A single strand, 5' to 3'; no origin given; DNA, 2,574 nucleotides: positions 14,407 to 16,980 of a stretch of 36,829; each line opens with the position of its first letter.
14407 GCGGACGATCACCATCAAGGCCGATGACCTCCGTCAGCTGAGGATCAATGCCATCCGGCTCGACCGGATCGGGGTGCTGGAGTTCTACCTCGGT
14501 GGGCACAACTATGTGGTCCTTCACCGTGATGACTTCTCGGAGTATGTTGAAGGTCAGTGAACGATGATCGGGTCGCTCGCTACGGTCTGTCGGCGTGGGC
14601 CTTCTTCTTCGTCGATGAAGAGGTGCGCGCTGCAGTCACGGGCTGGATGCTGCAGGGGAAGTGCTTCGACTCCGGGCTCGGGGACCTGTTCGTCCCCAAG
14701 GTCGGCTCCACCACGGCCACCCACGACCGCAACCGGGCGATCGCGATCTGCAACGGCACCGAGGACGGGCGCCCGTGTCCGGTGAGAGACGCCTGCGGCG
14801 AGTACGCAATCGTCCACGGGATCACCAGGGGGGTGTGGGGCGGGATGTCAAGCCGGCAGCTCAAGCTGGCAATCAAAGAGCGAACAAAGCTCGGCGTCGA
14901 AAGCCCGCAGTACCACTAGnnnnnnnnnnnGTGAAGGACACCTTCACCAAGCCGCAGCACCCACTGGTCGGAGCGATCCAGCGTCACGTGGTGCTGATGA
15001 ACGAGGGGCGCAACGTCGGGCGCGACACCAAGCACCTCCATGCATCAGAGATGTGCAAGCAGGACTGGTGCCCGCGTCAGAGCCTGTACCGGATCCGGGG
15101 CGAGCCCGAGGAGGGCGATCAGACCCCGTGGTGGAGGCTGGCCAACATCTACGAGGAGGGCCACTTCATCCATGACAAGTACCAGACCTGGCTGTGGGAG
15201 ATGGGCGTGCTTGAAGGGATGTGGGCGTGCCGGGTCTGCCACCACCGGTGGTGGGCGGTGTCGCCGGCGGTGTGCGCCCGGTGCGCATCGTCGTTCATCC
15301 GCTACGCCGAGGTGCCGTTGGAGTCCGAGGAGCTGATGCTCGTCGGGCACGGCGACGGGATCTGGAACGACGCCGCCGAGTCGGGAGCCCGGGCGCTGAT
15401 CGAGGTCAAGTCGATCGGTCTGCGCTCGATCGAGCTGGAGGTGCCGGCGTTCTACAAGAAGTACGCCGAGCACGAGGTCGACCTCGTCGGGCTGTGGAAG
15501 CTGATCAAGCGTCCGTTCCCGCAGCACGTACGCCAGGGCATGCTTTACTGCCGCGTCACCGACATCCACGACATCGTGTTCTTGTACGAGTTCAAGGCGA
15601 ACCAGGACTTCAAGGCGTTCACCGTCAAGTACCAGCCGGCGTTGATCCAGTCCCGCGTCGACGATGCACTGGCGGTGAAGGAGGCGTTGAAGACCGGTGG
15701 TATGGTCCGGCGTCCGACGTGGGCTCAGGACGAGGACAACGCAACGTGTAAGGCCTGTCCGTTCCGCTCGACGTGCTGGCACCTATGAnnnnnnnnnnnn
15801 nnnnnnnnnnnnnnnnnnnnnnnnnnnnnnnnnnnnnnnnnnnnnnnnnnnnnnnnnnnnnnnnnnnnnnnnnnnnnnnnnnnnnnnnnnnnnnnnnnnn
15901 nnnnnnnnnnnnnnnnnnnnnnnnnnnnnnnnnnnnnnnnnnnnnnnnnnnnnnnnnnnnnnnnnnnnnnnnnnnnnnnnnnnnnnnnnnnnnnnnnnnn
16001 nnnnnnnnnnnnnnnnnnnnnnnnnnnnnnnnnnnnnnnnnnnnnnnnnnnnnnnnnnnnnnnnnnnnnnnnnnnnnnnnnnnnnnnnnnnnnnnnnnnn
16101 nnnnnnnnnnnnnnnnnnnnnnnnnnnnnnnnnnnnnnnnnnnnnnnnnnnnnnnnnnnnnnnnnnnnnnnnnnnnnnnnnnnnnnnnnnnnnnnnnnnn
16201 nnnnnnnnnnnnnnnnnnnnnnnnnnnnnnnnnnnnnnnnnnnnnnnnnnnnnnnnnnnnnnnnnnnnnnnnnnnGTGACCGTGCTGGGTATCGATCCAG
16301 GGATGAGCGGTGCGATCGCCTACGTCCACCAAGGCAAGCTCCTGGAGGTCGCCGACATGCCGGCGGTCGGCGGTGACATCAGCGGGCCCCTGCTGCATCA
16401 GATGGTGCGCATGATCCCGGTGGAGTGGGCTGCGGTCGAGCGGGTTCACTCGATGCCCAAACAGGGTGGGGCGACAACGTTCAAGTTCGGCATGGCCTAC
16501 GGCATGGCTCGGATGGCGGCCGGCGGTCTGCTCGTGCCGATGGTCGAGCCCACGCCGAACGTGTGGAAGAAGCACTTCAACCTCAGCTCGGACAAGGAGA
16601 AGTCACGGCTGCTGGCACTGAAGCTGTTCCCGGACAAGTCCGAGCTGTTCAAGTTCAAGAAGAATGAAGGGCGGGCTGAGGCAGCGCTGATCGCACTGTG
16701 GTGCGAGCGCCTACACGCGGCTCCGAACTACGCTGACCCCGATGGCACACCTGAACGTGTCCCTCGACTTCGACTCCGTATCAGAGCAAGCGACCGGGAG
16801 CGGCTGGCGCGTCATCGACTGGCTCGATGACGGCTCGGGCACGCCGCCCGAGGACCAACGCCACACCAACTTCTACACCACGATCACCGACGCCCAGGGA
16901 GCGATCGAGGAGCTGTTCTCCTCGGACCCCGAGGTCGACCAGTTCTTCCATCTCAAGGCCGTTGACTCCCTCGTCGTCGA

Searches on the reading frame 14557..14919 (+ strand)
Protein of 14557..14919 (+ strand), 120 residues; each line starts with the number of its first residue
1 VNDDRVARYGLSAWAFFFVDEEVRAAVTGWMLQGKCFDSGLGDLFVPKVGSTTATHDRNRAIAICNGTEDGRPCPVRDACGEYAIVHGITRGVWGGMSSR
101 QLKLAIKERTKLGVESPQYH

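Call 18: search_protein_families(library=pfam, proteins=[window:14557-14919:+], max_evalue=0.01)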
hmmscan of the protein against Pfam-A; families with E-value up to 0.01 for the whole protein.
window:14557-14919:+ (120 aa): 1 family
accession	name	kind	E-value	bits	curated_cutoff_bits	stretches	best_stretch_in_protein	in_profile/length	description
PF02467.21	Whib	-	5.8e-10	40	23.6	1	30-101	1-61/65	Transcription factor WhiB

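Call 19: search_protein_families(library=phrogs, proteins=[window:14557-14919:+], max_evalue=0.001)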
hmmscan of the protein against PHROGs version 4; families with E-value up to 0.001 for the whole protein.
window:14557-14919:+ (120 aa): 7 families
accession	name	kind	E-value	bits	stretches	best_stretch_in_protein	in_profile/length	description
phrog_472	-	transcription regulation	1.2e-10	41.9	1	28-110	38-112/523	WhiB transcriptional factor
phrog_1333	-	unknown function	7.4e-08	33.7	1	28-109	18-88/166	-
phrog_12112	-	transcription regulation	4.8e-05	24.6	1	56-108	25-69/130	transcriptional regulator WhiB-like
phrog_9926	-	transcription regulation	0.0003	22.1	1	43-99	36-86/107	transcriptional regulator WhiB-like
phrog_14459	-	transcription regulation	0.00032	22.1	1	60-100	42-76/137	transcriptional regulator WhiB-like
phrog_11832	-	unknown function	0.0007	20.2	0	74-98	3-27/33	-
phrog_10071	-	transcription regulation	0.00076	20.1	1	54-101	36-77/196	transcriptional regulator WhiB-like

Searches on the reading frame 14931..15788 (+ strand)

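Call 20: search_protein_families(library=phrogs, proteins=[window:14931-15788:+], max_evalue=0.00001)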
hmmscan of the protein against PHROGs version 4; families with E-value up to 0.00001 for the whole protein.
window:14931-15788:+ (285 aa): 3 families
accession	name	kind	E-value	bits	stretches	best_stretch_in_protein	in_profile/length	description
phrog_2506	-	DNA, RNA and nucleotide metabolism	7.4e-30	105.3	1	25-284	83-335/342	exonuclease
phrog_1706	-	DNA, RNA and nucleotide metabolism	1e-20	75.4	2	193-284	156-244/293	CRISPR/Cas system associated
phrog_1990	-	DNA, RNA and nucleotide metabolism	4.3e-11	43.7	1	6-284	11-237/290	Cas4-domain exonuclease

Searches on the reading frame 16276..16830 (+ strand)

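Call 21: search_protein_families(library=phrogs, proteins=[window:16276-16830:+], max_evalue=0.00001)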
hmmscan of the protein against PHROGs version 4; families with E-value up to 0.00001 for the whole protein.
window:16276-16830:+ (184 aa): 1 family
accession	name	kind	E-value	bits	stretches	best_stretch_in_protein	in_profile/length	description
phrog_1770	-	DNA, RNA and nucleotide metabolism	8.9e-26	91.8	1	1-145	4-149/158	Holliday junction resolvase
